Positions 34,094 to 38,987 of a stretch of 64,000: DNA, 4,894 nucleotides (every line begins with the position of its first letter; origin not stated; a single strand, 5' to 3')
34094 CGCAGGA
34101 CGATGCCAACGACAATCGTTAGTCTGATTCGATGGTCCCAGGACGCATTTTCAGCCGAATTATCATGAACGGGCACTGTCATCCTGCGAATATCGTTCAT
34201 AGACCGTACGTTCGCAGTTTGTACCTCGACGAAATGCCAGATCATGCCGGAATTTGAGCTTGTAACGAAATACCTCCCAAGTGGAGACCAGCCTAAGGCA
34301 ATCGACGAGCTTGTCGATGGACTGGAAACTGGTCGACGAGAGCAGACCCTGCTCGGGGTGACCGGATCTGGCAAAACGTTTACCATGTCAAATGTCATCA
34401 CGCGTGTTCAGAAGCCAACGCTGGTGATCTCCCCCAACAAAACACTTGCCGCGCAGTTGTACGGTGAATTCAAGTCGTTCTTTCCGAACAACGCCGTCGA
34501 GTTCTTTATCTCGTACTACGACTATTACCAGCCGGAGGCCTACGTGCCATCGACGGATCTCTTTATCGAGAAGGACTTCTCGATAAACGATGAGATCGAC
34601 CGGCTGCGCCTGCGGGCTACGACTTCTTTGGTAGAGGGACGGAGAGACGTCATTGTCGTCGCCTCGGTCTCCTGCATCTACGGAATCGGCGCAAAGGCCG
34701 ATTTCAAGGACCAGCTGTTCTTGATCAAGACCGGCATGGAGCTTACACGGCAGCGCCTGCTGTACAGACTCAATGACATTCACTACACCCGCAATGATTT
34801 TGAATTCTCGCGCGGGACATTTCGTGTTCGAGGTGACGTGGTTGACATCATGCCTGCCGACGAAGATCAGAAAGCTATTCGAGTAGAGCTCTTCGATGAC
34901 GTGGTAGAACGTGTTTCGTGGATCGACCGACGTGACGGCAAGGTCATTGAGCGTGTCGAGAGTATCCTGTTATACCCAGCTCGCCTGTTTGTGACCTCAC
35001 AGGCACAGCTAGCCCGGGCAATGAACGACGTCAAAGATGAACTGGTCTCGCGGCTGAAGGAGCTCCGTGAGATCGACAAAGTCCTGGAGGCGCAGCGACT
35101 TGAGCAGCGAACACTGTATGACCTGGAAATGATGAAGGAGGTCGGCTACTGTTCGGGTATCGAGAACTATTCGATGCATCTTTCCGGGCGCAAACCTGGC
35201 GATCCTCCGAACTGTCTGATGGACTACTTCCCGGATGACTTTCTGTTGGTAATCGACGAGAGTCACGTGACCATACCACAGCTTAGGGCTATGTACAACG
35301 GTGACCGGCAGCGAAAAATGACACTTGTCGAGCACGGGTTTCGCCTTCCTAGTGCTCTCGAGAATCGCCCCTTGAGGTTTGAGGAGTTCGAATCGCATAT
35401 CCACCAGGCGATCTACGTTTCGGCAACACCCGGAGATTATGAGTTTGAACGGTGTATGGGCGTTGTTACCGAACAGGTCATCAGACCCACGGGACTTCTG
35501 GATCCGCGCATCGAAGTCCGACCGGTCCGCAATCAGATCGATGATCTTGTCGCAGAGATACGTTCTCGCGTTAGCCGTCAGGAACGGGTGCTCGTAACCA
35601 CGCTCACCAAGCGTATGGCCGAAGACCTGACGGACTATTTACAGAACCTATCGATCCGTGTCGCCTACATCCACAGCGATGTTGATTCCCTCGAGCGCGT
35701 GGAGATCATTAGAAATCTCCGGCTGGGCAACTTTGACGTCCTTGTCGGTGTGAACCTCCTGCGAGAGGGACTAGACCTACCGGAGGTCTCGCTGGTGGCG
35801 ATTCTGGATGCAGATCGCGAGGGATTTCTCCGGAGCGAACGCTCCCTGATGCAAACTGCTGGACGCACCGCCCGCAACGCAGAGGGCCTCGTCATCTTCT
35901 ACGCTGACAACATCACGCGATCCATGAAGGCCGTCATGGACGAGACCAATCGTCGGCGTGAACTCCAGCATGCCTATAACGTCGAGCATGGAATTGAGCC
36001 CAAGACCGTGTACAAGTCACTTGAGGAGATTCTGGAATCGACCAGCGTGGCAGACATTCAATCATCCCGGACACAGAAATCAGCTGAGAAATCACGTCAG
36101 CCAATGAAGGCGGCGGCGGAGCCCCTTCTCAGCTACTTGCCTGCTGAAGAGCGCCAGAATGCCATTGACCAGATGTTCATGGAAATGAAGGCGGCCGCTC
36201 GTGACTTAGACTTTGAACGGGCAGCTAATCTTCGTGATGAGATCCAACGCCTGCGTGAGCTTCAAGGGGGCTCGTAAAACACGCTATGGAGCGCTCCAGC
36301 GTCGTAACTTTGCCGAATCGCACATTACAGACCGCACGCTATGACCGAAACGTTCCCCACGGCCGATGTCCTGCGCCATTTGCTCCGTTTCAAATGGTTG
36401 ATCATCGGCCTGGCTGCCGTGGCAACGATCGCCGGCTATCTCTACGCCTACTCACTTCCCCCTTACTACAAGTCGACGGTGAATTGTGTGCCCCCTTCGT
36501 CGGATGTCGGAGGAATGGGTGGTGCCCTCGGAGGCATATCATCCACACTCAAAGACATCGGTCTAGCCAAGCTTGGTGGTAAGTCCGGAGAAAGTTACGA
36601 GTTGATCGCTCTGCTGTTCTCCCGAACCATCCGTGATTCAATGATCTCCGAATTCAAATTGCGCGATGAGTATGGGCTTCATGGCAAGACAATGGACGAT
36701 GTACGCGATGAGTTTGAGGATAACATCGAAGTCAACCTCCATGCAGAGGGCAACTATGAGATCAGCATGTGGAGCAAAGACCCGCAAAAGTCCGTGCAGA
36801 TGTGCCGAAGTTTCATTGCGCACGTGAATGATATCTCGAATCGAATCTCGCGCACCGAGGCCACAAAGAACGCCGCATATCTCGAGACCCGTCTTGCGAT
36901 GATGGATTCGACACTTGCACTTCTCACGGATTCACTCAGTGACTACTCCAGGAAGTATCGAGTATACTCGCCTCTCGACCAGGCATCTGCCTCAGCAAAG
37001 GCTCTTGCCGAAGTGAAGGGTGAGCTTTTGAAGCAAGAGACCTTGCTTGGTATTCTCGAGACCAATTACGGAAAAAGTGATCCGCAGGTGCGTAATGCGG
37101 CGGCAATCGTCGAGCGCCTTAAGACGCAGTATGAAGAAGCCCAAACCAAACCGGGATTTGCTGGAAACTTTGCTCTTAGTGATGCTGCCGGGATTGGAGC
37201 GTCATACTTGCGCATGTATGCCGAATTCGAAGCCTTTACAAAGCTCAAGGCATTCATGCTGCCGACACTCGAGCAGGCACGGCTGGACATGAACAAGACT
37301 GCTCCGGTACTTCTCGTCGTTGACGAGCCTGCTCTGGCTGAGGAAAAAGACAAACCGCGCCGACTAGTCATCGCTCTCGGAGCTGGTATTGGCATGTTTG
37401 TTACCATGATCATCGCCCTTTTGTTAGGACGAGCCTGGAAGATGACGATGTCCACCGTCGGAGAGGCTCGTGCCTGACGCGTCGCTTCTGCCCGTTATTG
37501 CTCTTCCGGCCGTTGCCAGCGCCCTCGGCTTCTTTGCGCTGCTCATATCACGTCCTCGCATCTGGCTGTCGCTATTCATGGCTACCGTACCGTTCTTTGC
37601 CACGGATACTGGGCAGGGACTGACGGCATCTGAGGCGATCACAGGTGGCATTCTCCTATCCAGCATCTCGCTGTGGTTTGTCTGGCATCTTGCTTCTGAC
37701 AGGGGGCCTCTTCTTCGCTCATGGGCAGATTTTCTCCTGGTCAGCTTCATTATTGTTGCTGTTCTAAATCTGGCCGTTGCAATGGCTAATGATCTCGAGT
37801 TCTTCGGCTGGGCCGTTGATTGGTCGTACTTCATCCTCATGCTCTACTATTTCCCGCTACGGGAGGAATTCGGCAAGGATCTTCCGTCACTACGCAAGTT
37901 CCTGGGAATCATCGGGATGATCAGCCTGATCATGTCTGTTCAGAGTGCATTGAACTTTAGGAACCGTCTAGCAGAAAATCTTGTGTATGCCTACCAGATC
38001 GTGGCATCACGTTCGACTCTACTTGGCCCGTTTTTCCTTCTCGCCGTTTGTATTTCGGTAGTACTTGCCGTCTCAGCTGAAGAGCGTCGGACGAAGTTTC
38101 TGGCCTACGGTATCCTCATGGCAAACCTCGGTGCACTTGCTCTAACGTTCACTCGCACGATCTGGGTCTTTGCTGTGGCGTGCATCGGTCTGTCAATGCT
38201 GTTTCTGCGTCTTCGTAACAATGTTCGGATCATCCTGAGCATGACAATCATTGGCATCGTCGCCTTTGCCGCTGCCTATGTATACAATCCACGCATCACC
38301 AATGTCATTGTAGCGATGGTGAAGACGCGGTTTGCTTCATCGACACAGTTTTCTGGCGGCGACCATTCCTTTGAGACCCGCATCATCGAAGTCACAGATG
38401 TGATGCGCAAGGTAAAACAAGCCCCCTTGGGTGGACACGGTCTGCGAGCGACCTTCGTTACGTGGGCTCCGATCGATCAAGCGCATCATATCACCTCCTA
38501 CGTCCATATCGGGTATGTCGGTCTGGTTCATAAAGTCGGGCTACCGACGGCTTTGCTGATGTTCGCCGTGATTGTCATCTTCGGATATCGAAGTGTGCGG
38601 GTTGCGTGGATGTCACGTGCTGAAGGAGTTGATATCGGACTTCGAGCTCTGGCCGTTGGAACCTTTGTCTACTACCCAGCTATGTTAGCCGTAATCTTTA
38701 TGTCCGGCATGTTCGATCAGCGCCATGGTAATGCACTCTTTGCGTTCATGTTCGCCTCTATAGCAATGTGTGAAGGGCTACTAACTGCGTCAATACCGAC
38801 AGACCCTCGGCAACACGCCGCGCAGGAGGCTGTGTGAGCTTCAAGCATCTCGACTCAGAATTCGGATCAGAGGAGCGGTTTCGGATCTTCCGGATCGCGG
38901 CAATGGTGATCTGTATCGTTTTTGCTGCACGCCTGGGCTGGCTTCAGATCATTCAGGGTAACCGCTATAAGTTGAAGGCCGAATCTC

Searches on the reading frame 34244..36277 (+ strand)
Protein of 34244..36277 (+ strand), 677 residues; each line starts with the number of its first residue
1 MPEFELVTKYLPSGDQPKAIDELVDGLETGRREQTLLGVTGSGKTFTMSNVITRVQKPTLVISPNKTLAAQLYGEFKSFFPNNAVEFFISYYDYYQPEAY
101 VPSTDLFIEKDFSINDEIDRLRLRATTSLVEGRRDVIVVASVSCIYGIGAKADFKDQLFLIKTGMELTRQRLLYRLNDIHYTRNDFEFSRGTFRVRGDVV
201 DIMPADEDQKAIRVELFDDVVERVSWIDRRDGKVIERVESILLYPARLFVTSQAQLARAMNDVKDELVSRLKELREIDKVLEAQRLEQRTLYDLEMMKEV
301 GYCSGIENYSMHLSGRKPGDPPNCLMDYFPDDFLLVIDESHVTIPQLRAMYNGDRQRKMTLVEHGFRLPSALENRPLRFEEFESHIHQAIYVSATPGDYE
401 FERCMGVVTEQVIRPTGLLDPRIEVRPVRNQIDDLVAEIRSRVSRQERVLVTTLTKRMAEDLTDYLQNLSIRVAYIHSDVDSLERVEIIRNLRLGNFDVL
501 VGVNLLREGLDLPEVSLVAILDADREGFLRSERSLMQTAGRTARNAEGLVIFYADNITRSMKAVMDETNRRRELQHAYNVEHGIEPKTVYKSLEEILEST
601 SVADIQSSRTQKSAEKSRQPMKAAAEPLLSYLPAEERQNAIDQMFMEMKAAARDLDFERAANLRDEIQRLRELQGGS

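Call 65: search_protein_families(library=pfam, proteins=[window:34244-36277:+], max_evalue=0.00001)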
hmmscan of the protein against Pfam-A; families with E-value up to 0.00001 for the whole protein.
window:34244-36277:+ (677 aa): 6 families
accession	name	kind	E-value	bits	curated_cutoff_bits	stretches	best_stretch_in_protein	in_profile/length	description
PF17757.6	UvrB_inter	-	1.5e-30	105.6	22.9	1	161-249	3-91/91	UvrB interaction domain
PF12344.14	UvrB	-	1.6e-20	73.1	27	1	552-593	1-42/43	Ultra-violet resistance protein B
PF00271.37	Helicase_C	-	3.4e-20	72.8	23.5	1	433-545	4-109/110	Helicase conserved C-terminal domain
PF04851.21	ResIII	-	1.1e-11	45.4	22.5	1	15-86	7-83/164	Type III restriction enzyme, res subunit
PF02151.25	UVR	-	1.5e-07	31.4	21.5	1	647-672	10-35/36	UvrB/uvrC motif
PF00270.35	DEAD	-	5.4e-07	29.9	26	0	16-83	4-72/167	DEAD/DEAH box helicase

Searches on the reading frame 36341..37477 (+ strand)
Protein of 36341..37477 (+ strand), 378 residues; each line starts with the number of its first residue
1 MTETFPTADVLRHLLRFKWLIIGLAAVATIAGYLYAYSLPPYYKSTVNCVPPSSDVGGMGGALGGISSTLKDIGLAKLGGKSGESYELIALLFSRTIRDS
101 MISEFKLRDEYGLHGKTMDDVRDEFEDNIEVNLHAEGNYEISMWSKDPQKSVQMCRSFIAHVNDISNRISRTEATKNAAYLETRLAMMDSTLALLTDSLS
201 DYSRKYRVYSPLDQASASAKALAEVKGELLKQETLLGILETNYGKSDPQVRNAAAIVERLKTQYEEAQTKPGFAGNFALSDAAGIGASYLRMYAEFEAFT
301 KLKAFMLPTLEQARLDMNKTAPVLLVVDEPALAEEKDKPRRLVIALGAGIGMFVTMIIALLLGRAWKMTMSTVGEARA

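Call 65: search_protein_families(library=pfam, proteins=[window:36341-37477:+], max_evalue=0.00001)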
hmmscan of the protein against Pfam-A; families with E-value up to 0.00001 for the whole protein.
window:36341-37477:+ (378 aa): 1 family
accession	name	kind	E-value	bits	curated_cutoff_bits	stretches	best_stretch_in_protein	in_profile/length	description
PF02706.20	Wzz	-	3.3e-07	31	25.5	1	10-103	8-89/91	Chain length determinant protein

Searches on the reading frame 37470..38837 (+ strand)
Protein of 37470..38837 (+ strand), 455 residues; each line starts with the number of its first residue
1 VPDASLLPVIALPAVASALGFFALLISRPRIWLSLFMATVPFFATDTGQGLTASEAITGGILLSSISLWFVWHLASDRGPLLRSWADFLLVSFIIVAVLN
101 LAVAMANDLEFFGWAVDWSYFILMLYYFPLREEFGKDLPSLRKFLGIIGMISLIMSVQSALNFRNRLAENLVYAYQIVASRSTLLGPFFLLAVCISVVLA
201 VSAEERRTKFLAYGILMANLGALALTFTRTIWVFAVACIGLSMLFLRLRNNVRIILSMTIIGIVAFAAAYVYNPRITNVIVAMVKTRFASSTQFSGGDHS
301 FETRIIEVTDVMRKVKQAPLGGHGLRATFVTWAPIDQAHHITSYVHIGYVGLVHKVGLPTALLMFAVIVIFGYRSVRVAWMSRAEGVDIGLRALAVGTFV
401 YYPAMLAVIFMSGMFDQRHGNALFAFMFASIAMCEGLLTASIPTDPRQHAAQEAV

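Call 65: search_protein_families(library=pfam, proteins=[window:37470-38837:+], max_evalue=0.00001)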
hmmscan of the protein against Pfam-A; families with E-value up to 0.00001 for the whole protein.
window:37470-38837:+ (455 aa): 1 family
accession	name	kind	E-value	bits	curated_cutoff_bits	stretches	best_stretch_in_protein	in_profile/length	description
PF04932.20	Wzy_C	-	3.5e-10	40.3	31.7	1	217-363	4-147/149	O-Antigen ligase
